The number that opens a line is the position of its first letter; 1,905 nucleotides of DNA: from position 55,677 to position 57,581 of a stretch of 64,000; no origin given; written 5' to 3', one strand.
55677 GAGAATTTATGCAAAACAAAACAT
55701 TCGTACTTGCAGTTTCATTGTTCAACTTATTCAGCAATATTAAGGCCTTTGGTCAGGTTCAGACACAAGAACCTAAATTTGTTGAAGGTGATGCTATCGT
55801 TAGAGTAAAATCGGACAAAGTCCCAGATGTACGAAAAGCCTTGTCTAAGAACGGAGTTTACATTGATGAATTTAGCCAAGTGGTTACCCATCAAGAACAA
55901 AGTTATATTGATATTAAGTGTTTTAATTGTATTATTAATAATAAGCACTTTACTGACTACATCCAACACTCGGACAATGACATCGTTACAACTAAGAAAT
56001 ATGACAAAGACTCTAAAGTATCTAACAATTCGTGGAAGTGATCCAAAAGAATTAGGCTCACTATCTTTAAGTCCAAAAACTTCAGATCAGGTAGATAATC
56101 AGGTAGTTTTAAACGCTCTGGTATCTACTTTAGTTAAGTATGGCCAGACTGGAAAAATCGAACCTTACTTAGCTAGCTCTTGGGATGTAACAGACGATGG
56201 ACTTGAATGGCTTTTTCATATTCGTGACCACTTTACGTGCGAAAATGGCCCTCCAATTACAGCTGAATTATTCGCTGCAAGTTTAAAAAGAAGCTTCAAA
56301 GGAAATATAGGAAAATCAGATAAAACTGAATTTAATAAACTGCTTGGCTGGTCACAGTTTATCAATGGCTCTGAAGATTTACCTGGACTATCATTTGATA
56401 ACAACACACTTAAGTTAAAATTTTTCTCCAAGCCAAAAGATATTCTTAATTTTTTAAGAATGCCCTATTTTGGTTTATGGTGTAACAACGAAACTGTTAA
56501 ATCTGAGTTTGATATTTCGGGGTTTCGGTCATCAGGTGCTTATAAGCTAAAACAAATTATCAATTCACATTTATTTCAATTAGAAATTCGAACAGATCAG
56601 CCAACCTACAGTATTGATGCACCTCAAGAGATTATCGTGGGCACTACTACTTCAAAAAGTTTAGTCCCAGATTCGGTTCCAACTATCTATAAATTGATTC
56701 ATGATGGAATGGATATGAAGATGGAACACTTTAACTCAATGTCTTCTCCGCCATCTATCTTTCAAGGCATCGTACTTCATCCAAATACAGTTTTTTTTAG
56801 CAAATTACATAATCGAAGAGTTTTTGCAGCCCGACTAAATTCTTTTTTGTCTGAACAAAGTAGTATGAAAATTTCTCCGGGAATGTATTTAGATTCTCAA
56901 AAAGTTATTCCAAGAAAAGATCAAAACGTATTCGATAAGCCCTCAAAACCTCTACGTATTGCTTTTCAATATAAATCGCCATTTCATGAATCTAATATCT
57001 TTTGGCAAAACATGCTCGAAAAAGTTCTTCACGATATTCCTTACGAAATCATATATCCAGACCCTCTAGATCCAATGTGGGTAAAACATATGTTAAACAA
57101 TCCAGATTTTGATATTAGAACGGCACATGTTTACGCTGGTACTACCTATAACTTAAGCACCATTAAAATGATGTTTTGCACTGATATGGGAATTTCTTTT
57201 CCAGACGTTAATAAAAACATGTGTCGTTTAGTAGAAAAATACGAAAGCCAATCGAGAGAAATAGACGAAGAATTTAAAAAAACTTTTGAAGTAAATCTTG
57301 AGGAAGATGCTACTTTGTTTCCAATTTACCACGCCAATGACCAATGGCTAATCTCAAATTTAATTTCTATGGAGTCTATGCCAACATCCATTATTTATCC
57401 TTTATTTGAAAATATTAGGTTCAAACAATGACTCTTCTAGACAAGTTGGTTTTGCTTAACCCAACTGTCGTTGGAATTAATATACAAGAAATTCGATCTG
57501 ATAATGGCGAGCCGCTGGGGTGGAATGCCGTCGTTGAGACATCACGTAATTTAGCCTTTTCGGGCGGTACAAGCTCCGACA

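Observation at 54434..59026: Island with a stand-alone short YcaO, secreted precursor-like protein, SBP, GNAT and divergent orphan histidine kinase: candidate modified-peptide signalling system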

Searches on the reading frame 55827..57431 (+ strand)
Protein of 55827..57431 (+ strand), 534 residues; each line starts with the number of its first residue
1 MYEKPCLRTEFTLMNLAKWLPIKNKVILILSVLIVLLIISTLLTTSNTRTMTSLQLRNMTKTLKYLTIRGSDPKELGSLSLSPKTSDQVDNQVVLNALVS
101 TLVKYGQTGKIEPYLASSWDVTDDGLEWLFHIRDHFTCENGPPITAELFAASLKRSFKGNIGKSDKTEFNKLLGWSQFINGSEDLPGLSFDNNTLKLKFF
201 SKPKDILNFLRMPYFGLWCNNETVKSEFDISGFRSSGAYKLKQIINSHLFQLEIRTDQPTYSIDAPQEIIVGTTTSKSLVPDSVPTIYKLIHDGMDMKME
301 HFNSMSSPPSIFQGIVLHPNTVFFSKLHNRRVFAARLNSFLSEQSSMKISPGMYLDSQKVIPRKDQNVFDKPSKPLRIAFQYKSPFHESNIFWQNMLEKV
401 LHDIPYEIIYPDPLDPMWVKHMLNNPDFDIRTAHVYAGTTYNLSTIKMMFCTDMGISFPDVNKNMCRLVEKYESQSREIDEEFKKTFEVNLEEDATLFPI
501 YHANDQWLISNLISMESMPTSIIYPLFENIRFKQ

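Call 3: search_protein_families(library=pfam, proteins=[window:55827-57431:+], max_evalue=0.1)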
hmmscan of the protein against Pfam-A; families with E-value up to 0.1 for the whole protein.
window:55827-57431:+ (534 aa): 1 family
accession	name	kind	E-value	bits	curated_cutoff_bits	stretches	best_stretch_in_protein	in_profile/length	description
PF00496.27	SBP_bac_5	-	1.1e-11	45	32.4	1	110-247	1-129/368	Bacterial extracellular solute-binding proteins, family 5 Middle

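Call 4: search_protein_families(library=ncbifam, proteins=[window:55827-57431:+], max_evalue=0.1)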
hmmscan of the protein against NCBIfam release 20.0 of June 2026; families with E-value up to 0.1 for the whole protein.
window:55827-57431:+ (534 aa): 10 families
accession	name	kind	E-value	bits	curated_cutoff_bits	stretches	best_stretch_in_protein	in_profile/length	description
TIGR02294.1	nickel_nikA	equivalog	1.1e-11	44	393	1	90-154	26-91/501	nickel ABC transporter substrate-binding protein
NF045468.1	Opp5A_nikA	equivalog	2.3e-10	39.6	600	1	91-160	36-105/488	nickel ABC transporter substrate-binding protein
NF011684.0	PRK15104.1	equivalog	4.8e-08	32.2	947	1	78-196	49-171/543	oligopeptide ABC transporter substrate-binding protein OppA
NF007287.0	PRK09755.1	equivalog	1.4e-06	27.5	1098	1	83-157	49-122/535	ABC transporter substrate-binding protein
NF047575.1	opine_bind_CntA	exception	3e-06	26.1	800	1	33-148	9-114/535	staphylopine-dependent metal ABC transporter substrate-binding lipoprotein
TIGR04028.1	SBP_KPN_01854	hypoth_equivalog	1e-05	24.3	468.5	1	89-161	21-95/509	TIGR04028 family ABC transporter substrate-binding protein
NF043077.1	MMSYN1_0169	equivalog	0.00012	20.6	650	1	79-135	49-105/896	oligopeptide ABC transporter substrate-binding protein OppA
NF043070.1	DppA_dipep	equivalog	0.002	16.7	1005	1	84-136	50-99/535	dipeptide ABC transporter periplasmic-binding protein DppA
NF045467.1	Opp4A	equivalog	0.011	14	650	1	84-150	52-117/556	oligopeptide ABC transporter substrate-binding protein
NF011942.0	PRK15413.1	equivalog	0.057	12.1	594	1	81-156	41-116/512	glutathione ABC transporter substrate-binding protein GsiB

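Call 31: search_protein_families(library=pfam, proteins=[window:55866-57431:+], max_evalue=0.1)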
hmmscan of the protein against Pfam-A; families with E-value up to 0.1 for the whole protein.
window:55866-57431:+ (521 aa): 1 family
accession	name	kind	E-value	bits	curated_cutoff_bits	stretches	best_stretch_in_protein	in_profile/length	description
PF00496.27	SBP_bac_5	-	1e-11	45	32.4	1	97-234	1-129/368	Bacterial extracellular solute-binding proteins, family 5 Middle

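Call 42: search_solved_structures(query=window:55866-57431:+, max_evalue=0.01)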
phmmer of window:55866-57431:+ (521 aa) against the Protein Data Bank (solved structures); distinct sequences matched with E-value up to 0.01: 32.
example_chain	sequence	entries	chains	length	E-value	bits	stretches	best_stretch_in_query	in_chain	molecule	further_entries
4gl8_A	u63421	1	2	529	9.3e-09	37.5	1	44-197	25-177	Oligopeptide ABC transporter OppAIV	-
9pl3_A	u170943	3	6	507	5.5e-08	35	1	77-157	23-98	Peptide ABC transporter, peptide-binding protein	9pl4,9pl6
2noo_A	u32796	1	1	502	4.7e-07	31.9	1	77-140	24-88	Nickel-binding periplasmic protein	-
8spm_A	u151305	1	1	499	5e-07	31.8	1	77-141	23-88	Nickel ABC transporter, nickel/metallophore periplasmic binding protein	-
3mzb_A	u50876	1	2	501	5e-07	31.8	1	77-141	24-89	Nickel-binding periplasmic protein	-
1zlq_A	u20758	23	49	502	5.1e-07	31.8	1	77-141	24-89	Nickel-binding periplasmic protein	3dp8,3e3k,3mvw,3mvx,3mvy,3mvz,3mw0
1uiu_A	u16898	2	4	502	5.1e-07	31.8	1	77-141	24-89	Nickel-binding periplasmic protein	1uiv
9t0v_A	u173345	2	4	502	5.1e-07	31.8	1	77-141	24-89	Nickel-binding periplasmic protein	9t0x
3qim_A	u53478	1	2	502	5.1e-07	31.8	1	77-141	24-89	Nickel-binding periplasmic protein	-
7kz8_A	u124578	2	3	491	3.3e-06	29.1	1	73-142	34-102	Peptide/nickel transport system substrate-binding protein AapF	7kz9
2z23_A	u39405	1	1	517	3.9e-06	28.9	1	67-250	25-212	Periplasmic oligopeptide-binding protein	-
6dqq_A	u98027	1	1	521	4.4e-06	28.7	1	67-142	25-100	Periplasmic oligopeptide-binding protein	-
6dqr_A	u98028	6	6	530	4.6e-06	28.7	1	67-142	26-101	Periplasmic oligopeptide-binding protein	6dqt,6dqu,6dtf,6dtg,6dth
9pv8_A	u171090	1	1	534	6.5e-06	28.2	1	67-192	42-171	Oligopeptide-binding protein OppA3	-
3t66_A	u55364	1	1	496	7e-06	28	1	84-155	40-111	Nickel ABC transporter (Nickel-binding protein)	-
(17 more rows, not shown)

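Call 57: find_related_loci(query=A4, collection=metagenome_contigs, flank=5000)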
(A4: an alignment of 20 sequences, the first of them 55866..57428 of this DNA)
Query A4 (521 aa) in metagenome_contigs; peptide patterns used: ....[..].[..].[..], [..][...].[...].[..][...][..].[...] (x = any residue, [..] = any of these).
101 stretches matched a pattern; 26 encode a relative of the query (tblastn E <= 1e-3); 26 distinct loci.
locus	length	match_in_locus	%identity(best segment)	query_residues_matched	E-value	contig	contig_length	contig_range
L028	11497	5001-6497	32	10-517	3e-70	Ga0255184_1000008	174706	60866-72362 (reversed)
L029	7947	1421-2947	33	1-518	4e-69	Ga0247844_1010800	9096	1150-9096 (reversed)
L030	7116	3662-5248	31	1-519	5e-67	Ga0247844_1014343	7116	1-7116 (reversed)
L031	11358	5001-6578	31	10-519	2e-64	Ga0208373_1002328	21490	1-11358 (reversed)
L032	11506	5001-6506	31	9-520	2e-63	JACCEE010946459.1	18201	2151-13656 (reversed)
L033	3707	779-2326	30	21-520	3e-49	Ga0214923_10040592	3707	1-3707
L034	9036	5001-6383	30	66-518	6e-46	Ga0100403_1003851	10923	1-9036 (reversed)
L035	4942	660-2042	30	66-518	5e-46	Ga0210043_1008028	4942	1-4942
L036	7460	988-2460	27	36-520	1e-43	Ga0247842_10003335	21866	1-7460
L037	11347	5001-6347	28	66-520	1e-42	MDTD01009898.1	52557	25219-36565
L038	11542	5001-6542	26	12-520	2e-41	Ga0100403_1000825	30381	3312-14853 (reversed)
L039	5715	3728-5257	26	15-520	8e-39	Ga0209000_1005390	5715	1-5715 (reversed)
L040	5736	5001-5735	34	52-303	2e-36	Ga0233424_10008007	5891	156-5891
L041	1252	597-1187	39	9-211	4e-34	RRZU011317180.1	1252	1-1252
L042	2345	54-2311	42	66-518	1e-30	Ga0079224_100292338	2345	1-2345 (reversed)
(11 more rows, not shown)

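Call 69: search_protein_families(library=padloc, proteins=[window:55866-57431:+], max_evalue=0.01)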
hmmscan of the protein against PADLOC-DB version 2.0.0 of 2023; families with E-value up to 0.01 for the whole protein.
window:55866-57431:+ (521 aa): 0 families

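Call 77: search_solved_structures(query=A4, max_evalue=0.001)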
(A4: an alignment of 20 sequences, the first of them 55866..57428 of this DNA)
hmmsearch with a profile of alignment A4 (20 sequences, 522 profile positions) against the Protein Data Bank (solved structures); distinct sequences matched with E-value up to 0.001: 68 (the best 60 are shown).
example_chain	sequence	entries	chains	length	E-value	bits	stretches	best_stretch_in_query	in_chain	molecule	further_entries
9pv8_A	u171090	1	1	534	4.6e-28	101.4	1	33-257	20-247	Oligopeptide-binding protein OppA3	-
4gl8_A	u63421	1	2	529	2.1e-21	79.4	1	84-254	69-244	Oligopeptide ABC transporter OppAIV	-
8ay0_A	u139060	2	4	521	1.6e-19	73.2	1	57-345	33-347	Dipeptide-binding protein DppE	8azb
7kz8_A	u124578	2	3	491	1.9e-19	72.9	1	56-419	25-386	Peptide/nickel transport system substrate-binding protein AapF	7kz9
3o9p_A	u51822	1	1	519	1.1e-17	67.1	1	53-258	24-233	Periplasmic murein peptide-binding protein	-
4toz_A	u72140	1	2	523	1.1e-17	67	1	53-258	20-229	Periplasmic murein peptide-binding protein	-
9rd1_A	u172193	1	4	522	2.6e-17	65.9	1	54-258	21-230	Periplasmic oligopeptide-binding protein OppA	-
3tcf_A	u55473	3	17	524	2.6e-17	65.9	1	54-258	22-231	Periplasmic oligopeptide-binding protein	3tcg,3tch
2z23_A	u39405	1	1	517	3.7e-17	65.4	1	50-259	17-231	Periplasmic oligopeptide-binding protein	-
9pl3_A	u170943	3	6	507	7.2e-17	64.4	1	71-367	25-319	Peptide ABC transporter, peptide-binding protein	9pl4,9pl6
8upi_A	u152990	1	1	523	9.8e-17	64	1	67-257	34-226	Peptide ABC transporter substrate-binding protein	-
1b05_A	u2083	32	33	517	2.7e-16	62.5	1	54-260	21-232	PERIPLASMIC OLIGOPEPTIDE-BINDING PROTEIN | PROTEIN (OLIGO-PEPTIDE BINDING PROTEIN) | PERIPLASMIC OLIGO-PEPTIDE BINDING PROTEIN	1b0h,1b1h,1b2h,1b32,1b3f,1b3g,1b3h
8spm_A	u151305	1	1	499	1.3e-15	60.2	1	68-257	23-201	Nickel ABC transporter, nickel/metallophore periplasmic binding protein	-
3mzb_A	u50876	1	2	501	1.4e-15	60.2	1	68-257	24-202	Nickel-binding periplasmic protein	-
1zlq_A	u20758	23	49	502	1.4e-15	60.2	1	68-257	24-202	Nickel-binding periplasmic protein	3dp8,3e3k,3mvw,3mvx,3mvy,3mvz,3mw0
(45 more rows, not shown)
